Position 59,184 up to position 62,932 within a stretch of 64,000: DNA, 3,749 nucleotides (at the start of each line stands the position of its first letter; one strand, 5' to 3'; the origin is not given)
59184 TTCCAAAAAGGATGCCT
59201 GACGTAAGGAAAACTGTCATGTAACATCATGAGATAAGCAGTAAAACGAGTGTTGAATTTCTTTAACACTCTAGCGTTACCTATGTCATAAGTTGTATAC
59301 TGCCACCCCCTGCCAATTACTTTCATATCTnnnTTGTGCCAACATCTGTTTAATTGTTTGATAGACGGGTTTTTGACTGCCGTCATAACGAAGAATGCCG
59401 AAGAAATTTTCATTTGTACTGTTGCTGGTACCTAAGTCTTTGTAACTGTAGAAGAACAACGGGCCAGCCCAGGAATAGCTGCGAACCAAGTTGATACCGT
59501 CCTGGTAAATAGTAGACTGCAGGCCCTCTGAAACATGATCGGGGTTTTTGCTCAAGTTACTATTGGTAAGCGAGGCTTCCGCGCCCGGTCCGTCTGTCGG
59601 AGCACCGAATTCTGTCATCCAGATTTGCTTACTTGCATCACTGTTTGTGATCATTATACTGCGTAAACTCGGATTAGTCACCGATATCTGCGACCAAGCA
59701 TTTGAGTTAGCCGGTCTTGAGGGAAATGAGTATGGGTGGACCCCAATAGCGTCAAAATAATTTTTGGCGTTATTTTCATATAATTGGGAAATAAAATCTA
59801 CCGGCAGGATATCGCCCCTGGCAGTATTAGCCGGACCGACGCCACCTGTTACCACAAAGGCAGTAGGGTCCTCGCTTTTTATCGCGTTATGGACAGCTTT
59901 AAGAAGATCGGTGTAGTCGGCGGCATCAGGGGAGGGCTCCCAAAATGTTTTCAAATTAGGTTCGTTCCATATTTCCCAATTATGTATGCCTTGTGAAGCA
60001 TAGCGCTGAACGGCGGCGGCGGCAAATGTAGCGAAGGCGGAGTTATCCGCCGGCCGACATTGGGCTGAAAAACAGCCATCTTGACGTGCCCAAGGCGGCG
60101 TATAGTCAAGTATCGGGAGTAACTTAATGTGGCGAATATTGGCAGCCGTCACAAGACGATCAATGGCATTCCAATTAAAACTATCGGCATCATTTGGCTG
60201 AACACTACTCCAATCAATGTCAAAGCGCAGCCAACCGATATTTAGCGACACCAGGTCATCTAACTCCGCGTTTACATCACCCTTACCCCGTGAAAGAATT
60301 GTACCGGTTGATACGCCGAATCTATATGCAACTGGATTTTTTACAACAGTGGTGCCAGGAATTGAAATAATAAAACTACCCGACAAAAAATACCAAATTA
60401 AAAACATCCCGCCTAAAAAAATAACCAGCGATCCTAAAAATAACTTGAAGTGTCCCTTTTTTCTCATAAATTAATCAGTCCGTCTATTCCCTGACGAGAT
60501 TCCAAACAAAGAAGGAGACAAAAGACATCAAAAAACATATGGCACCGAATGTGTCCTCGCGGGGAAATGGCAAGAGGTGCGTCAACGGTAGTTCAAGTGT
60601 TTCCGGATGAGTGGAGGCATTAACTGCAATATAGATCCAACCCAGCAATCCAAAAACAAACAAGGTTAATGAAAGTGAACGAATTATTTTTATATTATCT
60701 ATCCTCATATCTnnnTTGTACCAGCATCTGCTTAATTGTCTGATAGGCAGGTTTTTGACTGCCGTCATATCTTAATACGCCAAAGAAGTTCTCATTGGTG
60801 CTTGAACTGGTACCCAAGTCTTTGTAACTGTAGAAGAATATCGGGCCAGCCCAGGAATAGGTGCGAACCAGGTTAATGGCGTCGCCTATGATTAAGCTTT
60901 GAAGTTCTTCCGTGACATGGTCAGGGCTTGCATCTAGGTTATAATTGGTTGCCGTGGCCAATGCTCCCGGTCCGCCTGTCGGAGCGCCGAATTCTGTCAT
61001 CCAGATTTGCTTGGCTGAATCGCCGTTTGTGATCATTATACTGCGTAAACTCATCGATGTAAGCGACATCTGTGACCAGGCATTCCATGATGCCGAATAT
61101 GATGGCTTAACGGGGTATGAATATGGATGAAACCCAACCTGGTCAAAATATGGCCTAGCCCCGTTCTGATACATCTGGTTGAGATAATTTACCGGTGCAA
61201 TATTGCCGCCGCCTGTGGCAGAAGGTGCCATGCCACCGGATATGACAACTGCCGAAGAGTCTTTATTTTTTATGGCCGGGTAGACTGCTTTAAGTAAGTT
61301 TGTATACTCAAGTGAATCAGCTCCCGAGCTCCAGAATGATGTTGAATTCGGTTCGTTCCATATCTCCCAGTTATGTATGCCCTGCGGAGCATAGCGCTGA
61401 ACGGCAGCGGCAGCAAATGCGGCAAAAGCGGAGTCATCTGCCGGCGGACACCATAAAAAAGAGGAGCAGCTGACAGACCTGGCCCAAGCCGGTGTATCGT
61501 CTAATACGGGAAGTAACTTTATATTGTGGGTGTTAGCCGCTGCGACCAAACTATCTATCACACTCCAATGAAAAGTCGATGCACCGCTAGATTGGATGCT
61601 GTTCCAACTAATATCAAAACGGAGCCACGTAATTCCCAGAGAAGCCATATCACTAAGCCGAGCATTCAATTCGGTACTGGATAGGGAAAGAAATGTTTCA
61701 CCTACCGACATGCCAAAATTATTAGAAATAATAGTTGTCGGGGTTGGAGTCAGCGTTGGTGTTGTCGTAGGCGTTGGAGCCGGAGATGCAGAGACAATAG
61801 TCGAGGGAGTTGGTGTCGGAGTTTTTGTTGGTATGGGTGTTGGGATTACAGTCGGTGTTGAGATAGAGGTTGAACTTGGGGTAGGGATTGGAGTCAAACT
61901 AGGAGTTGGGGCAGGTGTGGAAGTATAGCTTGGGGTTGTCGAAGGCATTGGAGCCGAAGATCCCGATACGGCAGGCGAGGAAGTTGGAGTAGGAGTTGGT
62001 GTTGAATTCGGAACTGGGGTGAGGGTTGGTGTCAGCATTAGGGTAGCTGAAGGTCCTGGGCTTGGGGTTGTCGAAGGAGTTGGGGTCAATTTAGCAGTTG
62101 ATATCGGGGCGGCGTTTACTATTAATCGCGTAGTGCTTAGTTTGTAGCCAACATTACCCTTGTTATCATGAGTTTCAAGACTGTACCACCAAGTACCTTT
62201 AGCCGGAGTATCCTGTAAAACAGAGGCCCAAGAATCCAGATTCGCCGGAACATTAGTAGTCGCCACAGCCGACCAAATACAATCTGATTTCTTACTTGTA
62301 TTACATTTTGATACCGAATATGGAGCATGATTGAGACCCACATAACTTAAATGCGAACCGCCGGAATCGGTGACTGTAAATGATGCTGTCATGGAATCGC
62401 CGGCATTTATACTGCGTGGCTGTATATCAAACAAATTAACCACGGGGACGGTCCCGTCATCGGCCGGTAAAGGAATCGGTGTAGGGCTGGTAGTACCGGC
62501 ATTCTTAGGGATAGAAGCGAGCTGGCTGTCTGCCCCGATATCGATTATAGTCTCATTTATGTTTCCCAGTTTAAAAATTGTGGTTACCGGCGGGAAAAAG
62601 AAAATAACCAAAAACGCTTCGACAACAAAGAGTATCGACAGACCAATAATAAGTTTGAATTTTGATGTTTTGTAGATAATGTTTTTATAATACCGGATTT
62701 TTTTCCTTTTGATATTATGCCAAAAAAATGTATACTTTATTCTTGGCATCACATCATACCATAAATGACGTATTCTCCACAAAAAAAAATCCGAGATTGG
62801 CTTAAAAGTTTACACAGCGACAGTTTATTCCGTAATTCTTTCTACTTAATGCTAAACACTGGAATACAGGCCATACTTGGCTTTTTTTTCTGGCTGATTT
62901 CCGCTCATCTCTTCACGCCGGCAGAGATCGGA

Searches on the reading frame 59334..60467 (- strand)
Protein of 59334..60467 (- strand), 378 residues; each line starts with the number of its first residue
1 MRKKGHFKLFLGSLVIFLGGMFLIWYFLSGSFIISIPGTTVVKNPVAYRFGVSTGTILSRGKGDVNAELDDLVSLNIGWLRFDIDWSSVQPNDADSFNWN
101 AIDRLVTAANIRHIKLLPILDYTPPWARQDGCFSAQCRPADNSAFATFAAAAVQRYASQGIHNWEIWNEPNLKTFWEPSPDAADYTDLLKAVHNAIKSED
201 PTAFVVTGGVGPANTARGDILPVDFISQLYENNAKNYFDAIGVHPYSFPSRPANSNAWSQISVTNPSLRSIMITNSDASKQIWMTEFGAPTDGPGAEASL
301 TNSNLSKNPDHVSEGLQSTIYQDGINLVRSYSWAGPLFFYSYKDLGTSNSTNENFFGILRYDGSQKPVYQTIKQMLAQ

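Call 85: search_protein_families(library=pfam, proteins=[window:59334-60467:-], max_evalue=0.00001)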
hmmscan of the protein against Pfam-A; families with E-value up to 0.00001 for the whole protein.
window:59334-60467:- (378 aa): 2 families
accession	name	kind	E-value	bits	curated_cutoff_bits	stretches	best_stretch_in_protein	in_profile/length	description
PF01229.23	Glyco_hydro_39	-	3.6e-10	39.7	26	1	149-375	135-347/472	Glycosyl hydrolases family 39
PF00150.24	Cellulase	-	1.4e-08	35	23.5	1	70-290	28-239/272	Cellulase (glycosyl hydrolase family 5)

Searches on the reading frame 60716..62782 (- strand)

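Call 85: search_protein_families(library=pfam, proteins=[window:60716-62782:-], max_evalue=0.00001)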
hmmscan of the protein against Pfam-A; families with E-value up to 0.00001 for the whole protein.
window:60716-62782:- (689 aa): 2 families
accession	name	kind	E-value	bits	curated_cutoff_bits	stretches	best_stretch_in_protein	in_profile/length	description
PF00150.24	Cellulase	-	1.2e-06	28.7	23.5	1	371-602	22-240/272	Cellulase (glycosyl hydrolase family 5)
PF01229.23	Glyco_hydro_39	-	1.5e-06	27.7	26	1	456-684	134-345/472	Glycosyl hydrolases family 39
